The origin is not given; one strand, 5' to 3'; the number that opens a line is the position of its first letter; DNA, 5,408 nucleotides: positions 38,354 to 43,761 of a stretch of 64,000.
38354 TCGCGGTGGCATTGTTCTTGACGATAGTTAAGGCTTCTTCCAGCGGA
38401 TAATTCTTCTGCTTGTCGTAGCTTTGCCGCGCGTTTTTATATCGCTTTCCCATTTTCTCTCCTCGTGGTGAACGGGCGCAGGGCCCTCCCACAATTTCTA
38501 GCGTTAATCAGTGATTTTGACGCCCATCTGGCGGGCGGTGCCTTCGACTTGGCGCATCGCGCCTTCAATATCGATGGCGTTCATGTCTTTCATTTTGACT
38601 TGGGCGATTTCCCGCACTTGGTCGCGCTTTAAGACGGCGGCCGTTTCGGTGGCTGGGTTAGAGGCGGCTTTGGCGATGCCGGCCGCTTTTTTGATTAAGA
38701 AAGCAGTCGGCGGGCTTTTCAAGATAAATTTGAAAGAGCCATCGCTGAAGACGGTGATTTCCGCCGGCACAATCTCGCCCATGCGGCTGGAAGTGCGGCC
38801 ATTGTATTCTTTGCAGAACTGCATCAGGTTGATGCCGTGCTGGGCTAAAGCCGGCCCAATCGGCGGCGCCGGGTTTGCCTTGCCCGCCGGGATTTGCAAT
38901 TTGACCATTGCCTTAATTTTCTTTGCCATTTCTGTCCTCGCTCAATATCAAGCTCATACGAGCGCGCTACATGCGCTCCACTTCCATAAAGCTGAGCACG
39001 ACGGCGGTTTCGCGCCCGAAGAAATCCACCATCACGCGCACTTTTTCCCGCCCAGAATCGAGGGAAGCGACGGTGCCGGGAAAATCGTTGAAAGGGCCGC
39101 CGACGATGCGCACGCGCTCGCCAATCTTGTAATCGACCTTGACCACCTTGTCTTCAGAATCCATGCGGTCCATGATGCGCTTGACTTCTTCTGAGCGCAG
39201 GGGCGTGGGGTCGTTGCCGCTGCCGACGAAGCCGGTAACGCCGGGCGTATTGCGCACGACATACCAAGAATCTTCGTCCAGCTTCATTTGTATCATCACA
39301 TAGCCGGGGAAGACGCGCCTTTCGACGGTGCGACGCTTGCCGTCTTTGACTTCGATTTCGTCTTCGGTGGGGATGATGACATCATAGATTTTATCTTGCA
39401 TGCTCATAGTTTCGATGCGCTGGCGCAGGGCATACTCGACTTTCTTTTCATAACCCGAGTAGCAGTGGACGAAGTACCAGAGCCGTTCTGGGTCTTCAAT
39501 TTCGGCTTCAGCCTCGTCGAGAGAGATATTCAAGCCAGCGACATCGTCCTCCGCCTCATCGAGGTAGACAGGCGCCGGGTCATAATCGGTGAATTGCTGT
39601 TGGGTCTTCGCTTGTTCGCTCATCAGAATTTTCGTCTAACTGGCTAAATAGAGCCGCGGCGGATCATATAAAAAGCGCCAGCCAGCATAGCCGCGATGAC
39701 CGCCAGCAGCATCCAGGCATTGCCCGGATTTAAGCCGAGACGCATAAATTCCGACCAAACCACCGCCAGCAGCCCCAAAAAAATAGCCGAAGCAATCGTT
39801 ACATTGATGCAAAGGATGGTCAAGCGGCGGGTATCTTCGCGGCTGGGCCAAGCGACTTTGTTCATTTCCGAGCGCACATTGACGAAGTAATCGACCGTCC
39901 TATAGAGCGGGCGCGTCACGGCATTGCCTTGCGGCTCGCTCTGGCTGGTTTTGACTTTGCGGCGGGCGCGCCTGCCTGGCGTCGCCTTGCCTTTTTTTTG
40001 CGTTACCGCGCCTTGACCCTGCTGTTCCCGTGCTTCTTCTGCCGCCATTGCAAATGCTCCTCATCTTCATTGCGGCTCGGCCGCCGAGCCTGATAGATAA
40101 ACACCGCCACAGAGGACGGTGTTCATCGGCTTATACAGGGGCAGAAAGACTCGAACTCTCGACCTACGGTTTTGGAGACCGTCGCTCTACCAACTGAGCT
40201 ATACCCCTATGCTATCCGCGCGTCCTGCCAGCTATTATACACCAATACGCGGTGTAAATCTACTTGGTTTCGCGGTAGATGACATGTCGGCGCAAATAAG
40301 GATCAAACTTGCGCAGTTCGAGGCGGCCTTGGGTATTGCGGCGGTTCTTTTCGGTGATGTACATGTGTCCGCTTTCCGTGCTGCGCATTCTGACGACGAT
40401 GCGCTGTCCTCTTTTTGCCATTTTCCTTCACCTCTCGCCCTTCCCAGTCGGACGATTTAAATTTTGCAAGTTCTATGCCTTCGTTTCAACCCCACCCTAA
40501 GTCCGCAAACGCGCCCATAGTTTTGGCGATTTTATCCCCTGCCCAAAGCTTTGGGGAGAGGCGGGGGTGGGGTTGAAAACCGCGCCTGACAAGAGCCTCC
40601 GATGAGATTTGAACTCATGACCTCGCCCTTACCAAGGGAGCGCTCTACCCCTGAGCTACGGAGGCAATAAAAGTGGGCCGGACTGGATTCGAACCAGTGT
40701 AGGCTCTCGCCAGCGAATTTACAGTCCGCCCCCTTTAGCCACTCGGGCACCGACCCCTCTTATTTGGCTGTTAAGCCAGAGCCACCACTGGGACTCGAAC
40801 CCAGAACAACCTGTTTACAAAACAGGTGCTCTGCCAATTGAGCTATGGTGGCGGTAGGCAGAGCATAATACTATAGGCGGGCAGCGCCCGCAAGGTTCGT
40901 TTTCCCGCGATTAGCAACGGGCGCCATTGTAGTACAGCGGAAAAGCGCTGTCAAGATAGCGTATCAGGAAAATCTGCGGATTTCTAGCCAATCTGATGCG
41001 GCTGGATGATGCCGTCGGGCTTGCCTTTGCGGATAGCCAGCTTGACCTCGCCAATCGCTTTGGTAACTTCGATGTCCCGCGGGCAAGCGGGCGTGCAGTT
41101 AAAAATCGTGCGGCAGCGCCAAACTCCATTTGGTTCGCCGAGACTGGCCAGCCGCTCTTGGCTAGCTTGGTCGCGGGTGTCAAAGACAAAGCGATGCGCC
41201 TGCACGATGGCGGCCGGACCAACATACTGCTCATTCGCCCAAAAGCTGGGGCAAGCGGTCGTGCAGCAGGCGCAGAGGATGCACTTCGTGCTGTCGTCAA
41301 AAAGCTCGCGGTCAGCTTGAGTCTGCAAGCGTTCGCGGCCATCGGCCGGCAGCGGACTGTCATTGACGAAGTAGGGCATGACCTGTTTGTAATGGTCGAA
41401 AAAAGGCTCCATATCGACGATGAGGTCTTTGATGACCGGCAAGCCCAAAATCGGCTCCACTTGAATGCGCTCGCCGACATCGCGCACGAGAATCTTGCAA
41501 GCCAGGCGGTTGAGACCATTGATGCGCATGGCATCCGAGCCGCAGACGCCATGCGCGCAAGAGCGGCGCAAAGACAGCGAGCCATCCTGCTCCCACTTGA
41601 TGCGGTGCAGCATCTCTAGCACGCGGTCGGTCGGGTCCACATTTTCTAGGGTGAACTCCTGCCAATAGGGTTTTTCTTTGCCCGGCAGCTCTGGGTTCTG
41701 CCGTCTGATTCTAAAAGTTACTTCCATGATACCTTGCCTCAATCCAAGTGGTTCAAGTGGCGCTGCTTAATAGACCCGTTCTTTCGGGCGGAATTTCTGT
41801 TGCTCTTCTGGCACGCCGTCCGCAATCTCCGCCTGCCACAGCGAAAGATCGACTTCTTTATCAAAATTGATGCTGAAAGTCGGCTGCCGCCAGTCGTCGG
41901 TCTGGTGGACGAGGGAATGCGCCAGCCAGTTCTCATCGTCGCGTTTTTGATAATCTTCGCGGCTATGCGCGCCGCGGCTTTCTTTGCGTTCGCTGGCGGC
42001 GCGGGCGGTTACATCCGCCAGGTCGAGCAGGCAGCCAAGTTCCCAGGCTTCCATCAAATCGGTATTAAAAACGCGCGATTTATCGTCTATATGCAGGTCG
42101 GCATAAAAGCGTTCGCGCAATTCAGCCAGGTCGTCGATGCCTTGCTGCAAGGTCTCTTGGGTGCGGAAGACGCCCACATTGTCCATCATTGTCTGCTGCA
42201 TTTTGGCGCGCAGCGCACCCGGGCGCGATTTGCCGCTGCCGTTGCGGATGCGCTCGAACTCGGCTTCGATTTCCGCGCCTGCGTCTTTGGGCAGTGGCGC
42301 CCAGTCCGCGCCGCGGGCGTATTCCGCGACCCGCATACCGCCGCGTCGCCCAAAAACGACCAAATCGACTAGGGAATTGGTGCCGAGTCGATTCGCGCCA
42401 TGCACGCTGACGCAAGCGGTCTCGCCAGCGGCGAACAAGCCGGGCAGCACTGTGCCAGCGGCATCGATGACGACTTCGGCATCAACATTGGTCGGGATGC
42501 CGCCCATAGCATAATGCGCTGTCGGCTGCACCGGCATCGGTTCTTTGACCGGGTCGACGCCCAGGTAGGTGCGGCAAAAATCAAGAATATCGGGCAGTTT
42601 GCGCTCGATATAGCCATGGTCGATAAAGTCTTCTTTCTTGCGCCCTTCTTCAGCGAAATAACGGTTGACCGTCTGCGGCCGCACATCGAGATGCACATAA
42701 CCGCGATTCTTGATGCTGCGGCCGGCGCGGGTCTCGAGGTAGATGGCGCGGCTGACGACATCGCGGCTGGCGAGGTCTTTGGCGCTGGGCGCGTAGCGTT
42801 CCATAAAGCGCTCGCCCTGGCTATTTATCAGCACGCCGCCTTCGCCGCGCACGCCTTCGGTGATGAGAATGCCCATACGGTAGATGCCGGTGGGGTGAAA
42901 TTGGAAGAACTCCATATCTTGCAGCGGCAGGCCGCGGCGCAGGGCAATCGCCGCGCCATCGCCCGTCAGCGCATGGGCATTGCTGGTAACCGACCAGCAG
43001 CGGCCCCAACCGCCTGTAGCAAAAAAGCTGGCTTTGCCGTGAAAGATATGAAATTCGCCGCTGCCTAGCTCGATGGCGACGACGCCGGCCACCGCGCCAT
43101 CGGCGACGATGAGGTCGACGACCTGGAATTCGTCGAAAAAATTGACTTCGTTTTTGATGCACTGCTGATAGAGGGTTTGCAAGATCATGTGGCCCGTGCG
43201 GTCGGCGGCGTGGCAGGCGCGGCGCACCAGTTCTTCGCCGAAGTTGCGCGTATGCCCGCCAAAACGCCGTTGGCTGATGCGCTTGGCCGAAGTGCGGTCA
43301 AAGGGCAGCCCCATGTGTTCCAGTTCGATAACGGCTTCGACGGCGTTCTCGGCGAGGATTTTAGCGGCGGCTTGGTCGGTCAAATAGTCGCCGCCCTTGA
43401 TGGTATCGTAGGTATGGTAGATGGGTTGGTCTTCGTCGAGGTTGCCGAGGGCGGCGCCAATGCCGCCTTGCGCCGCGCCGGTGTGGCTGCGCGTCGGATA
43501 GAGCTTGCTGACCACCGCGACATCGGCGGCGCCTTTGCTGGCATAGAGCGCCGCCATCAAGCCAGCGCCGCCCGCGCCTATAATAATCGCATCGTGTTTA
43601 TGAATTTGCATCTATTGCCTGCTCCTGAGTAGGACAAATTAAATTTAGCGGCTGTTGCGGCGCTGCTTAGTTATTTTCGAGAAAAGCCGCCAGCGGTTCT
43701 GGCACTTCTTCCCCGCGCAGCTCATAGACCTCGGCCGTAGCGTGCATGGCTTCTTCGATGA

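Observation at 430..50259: Dense family of nested-palindrome MITE/REP-like intergenic elements: at least 8 copies in 64 kb, no transposase in sight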

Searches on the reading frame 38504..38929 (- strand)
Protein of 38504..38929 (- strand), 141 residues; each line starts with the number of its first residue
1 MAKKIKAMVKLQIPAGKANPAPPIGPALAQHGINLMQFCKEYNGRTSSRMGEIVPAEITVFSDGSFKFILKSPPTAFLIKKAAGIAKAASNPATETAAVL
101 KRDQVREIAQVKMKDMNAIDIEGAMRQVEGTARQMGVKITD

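Call 15: find_encoding_contigs(protein=window:38504-38929:-, flank=10000, max_places=6)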
Protein window:38504-38929:- (141 aa): 5 contigs read that carry it; 4 places shown.
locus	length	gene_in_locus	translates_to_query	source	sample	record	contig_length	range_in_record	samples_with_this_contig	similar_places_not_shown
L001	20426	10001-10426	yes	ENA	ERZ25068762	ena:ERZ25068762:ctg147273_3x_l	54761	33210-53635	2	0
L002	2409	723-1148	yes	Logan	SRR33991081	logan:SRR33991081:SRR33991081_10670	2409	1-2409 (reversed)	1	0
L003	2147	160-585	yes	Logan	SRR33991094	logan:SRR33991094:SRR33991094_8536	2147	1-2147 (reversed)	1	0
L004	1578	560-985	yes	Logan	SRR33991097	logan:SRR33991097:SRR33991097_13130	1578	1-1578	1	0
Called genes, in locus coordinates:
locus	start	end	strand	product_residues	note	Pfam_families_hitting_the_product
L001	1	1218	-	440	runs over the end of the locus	PF09913:DUF2142 (weak), PF13231:PMT_2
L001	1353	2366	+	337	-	PF01933:CofD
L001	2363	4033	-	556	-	PF02646:RmuC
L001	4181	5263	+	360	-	PF01127:Sdh_cyt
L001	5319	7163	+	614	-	PF00890:FAD_binding_2, PF01266:DAO (weak), PF01946:Thi4 (faint), PF03486:HI0933_like (faint), PF02910:Succ_DH_flav_C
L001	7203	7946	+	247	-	PF13085:Fer2_3, PF13183:Fer4_8, PF13237:Fer4_10, PF13534:Fer4_17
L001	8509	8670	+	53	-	PF00471:Ribosomal_L33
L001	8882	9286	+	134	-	PF00584:SecE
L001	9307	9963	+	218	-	PF02357:NusG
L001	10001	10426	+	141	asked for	PF03946:Ribosomal_L11_N, PF00298:Ribosomal_L11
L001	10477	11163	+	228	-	PF00687:Ribosomal_L1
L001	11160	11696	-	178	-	PF01625:PMSR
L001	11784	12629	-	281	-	PF00398:RrnaAD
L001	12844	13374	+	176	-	PF18955:DUF5698, PF10035:DUF2179 (weak)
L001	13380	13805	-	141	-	PF02566:OsmC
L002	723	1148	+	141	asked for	PF03946:Ribosomal_L11_N, PF00298:Ribosomal_L11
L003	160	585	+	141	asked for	PF03946:Ribosomal_L11_N, PF00298:Ribosomal_L11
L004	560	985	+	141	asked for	PF03946:Ribosomal_L11_N, PF00298:Ribosomal_L11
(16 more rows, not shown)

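Call 33: list_cluster_members(proteins=[P0001, window:38504-38929:-, window:62526-63293:+, window:799-2415:+, window:38967-39623:-])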
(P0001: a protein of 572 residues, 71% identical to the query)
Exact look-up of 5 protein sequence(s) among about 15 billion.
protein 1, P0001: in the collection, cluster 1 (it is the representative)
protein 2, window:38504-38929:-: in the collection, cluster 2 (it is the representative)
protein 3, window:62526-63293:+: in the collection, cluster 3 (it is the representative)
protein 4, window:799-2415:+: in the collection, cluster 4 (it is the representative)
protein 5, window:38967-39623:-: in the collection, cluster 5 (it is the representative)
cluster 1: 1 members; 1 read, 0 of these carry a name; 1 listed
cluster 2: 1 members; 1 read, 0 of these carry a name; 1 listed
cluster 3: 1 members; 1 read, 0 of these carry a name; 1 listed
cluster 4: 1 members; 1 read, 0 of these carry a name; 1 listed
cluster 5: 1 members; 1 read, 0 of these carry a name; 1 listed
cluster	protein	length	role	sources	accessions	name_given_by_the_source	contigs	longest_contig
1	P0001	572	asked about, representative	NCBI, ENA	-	-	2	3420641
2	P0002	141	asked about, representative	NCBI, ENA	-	-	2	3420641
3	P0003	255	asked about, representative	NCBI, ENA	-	-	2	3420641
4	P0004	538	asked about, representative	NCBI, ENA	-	-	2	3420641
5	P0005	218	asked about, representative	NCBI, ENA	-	-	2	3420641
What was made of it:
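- Tried and rejected: Cluster look-up gave no names or accessions (call 33).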

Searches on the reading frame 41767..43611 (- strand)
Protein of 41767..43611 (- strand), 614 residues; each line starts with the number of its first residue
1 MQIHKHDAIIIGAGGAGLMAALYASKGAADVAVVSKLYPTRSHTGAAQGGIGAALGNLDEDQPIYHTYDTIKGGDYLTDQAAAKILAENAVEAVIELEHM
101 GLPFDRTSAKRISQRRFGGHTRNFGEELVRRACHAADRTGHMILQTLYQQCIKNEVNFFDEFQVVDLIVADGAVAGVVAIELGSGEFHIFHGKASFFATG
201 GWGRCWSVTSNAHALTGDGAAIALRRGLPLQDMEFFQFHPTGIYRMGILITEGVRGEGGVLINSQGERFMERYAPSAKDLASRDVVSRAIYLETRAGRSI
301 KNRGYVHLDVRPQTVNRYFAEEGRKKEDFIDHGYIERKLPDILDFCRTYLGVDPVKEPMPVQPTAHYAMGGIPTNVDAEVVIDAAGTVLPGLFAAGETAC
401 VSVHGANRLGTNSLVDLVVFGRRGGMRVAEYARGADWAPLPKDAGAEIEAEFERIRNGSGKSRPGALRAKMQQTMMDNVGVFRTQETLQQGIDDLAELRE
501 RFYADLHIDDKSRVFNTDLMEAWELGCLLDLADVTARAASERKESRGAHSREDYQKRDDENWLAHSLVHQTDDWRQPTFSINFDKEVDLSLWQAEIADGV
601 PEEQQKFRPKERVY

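Call 13: find_encoding_contigs(protein=window:41767-43611:-, flank=3000, max_places=4)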
Protein window:41767-43611:- (614 aa): no gene with exactly this product is on record in the collection.

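Call 34: find_homologous_proteins(query=window:41767-43611:-, max_evalue=1e-50)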
Query window:41767-43611:- (614 aa): 8000 proteins with E <= 1e-50 among 8000 candidates; the best 120 are listed.
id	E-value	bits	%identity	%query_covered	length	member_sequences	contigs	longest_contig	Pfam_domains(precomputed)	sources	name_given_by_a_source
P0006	0.0e+0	1279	90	100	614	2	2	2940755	PF01266.31,PF00890.31,PF03486.21,PF02910.26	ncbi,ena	-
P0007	0.0e+0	1277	89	100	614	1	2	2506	PF01266.31,PF00890.31,PF03486.21,PF02910.26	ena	-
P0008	0.0e+0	1277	90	100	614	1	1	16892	PF01266.31,PF00890.31,PF03486.21,PF02910.26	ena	-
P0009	0.0e+0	1274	89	100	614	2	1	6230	PF01266.31,PF00890.31,PF03486.21,PF02910.26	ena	-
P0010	0.0e+0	1273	89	100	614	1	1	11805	PF01266.31,PF00890.31,PF03486.21,PF02910.26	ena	-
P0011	0.0e+0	1273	90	100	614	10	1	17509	PF01266.31,PF00890.31,PF03486.21,PF02910.26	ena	-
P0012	0.0e+0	1271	89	100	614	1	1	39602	PF01266.31,PF00890.31,PF03486.21,PF02910.26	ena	-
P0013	0.0e+0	1269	89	100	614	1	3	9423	PF01266.31,PF00890.31,PF03486.21,PF02910.26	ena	-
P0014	0.0e+0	1266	89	100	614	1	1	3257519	PF01266.31,PF00890.31,PF03486.21,PF02910.26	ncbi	-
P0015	0.0e+0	1265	88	100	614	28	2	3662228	PF01266.31,PF00890.31,PF03486.21,PF02910.26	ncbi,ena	-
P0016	0.0e+0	1263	88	100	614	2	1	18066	PF01266.31,PF00890.31,PF03486.21,PF02910.26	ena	-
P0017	0.0e+0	1263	89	100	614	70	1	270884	PF01266.31,PF00890.31,PF03486.21,PF02910.26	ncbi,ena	-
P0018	0.0e+0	1261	88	100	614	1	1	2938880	PF01266.31,PF00890.31,PF03486.21,PF02910.26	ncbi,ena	-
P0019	0.0e+0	1261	89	100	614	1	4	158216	PF01266.31,PF00890.31,PF03486.21,PF02910.26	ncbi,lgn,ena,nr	ncbi:MAG: succinate dehydrogenase flavoprotein subunit [Chloroflexi bacterium]|nr:succinate dehydrog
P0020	0.0e+0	1260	88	100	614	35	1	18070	PF01266.31,PF00890.31,PF03486.21,PF02910.26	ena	-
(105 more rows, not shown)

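Call 36: find_encoding_contigs(protein=P0006, flank=10000, max_places=3)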
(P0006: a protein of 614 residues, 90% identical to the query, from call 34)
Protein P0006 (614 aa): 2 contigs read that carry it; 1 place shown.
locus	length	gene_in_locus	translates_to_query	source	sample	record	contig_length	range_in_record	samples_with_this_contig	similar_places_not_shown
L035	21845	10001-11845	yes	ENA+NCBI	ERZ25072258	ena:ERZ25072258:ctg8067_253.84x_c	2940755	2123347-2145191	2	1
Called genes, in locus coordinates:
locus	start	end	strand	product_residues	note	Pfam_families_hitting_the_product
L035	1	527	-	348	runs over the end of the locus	PF13588:HSDR_N_2, PF04313:HSDR_N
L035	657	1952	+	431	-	PF04055:Radical_SAM, PF13186:SPASM, PF02810:SEC-C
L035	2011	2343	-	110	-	PF06296:RelE (weak)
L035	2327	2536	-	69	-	-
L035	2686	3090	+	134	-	-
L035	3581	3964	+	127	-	PF01042:Ribonuc_L-PSP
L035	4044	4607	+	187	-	PF08207:EFP_N, PF01132:EFP, PF09285:Elong-fact-P_C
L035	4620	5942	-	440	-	PF09913:DUF2142, PF13231:PMT_2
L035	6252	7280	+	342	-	PF01933:CofD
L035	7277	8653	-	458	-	PF02646:RmuC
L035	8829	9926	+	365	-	PF01127:Sdh_cyt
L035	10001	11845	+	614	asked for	PF00890:FAD_binding_2, PF01266:DAO (weak), PF03486:HI0933_like (faint), PF02910:Succ_DH_flav_C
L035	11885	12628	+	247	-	PF13085:Fer2_3, PF13183:Fer4_8, PF13237:Fer4_10, PF13534:Fer4_17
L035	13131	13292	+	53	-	PF00471:Ribosomal_L33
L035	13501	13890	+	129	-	PF00584:SecE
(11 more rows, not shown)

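Call 37: find_encoding_contigs(protein=P0015, flank=10000, max_places=3)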
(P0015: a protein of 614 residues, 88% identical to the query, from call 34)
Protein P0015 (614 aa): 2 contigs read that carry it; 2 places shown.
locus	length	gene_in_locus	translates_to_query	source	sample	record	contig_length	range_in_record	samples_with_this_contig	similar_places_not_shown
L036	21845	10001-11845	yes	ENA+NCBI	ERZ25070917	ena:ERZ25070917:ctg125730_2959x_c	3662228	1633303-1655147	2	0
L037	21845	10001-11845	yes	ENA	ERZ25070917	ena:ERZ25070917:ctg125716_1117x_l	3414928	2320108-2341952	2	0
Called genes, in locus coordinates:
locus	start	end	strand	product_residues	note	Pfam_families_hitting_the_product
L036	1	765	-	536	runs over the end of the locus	PF07905:PucR, PF17853:GGDEF_2, PF13556:HTH_30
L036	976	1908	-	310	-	PF08239:SH3_3 (weak)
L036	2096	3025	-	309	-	PF01791:DeoC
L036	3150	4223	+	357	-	PF03462:PCRF, PF16326:ABC_tran_CTD (weak), PF00472:RF-1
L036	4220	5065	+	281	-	PF08242:Methyltransf_12 (faint), PF13847:Methyltransf_31 (faint), PF17827:PrmC_N, PF05175:MTS, PF06325:PrmA, PF08241:Methyltransf_11 (faint), PF13649:Methyltransf_25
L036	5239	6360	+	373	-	PF00266:Aminotran_5, PF00155:Aminotran_1_2 (weak), PF01041:DegT_DnrJ_EryC1 (weak), PF01053:Cys_Met_Meta_PP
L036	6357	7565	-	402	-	PF05958:tRNA_U5-meth_tr (weak)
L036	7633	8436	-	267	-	PF13462:Thioredoxin_4, PF01323:DSBA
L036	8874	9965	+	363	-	PF01127:Sdh_cyt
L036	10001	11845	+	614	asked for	PF00890:FAD_binding_2, PF01266:DAO, PF03486:HI0933_like (faint), PF02910:Succ_DH_flav_C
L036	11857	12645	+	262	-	PF13085:Fer2_3, PF13237:Fer4_10, PF13183:Fer4_8, PF13534:Fer4_17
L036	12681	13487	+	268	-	-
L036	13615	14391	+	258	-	-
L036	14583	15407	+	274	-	-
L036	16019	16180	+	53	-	PF00471:Ribosomal_L33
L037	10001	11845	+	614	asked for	PF00890:FAD_binding_2, PF01266:DAO, PF03486:HI0933_like (faint), PF02910:Succ_DH_flav_C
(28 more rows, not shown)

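Call 92: find_encoding_contigs(protein=P0014, flank=10000, max_places=2)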
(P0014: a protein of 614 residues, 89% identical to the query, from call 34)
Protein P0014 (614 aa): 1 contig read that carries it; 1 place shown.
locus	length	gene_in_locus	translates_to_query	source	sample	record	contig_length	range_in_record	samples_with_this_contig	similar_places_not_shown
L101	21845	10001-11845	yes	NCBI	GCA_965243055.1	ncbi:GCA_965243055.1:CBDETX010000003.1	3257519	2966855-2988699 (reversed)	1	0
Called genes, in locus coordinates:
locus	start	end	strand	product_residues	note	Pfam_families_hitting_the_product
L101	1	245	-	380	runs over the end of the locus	PF13588:HSDR_N_2, PF04313:HSDR_N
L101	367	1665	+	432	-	PF04055:Radical_SAM, PF13186:SPASM, PF02810:SEC-C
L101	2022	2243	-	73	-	-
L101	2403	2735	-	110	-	-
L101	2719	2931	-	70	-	-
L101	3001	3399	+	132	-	PF01042:Ribonuc_L-PSP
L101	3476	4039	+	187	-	PF08207:EFP_N, PF01132:EFP, PF09285:Elong-fact-P_C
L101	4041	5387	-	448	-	PF09913:DUF2142, PF13231:PMT_2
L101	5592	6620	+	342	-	PF01933:CofD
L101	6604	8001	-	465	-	PF02646:RmuC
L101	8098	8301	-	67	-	-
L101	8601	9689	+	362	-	PF01127:Sdh_cyt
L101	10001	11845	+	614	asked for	PF00890:FAD_binding_2, PF01266:DAO (weak), PF03486:HI0933_like (faint), PF02910:Succ_DH_flav_C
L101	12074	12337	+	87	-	-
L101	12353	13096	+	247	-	PF13085:Fer2_3, PF13183:Fer4_8, PF13237:Fer4_10, PF13534:Fer4_17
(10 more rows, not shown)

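Call 93: find_encoding_contigs(protein=P0012, flank=10000, max_places=2)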
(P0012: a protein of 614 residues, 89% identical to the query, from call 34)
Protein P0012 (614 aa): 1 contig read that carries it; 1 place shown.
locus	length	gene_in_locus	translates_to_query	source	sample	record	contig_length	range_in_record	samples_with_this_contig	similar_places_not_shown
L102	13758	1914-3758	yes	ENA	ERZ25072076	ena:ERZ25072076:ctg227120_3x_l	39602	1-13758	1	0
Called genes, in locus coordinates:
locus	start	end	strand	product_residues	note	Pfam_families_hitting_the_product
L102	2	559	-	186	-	?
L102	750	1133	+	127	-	PF01127:Sdh_cyt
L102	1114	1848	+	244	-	PF01127:Sdh_cyt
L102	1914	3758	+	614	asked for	PF00890:FAD_binding_2, PF01266:DAO (weak), PF03486:HI0933_like (faint), PF02910:Succ_DH_flav_C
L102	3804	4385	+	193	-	PF13085:Fer2_3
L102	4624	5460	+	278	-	-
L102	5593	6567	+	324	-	PF02737:3HCDH_N, PF00725:3HCDH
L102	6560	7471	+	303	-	PF01210:NAD_Gly3P_dh_N (weak), PF02737:3HCDH_N, PF03446:NAD_binding_2 (weak), PF00725:3HCDH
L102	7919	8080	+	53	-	PF00471:Ribosomal_L33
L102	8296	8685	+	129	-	PF00584:SecE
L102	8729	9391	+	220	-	PF02357:NusG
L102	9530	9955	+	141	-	PF03946:Ribosomal_L11_N, PF00298:Ribosomal_L11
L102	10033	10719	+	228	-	PF00687:Ribosomal_L1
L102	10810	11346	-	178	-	PF01625:PMSR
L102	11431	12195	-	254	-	PF00398:RrnaAD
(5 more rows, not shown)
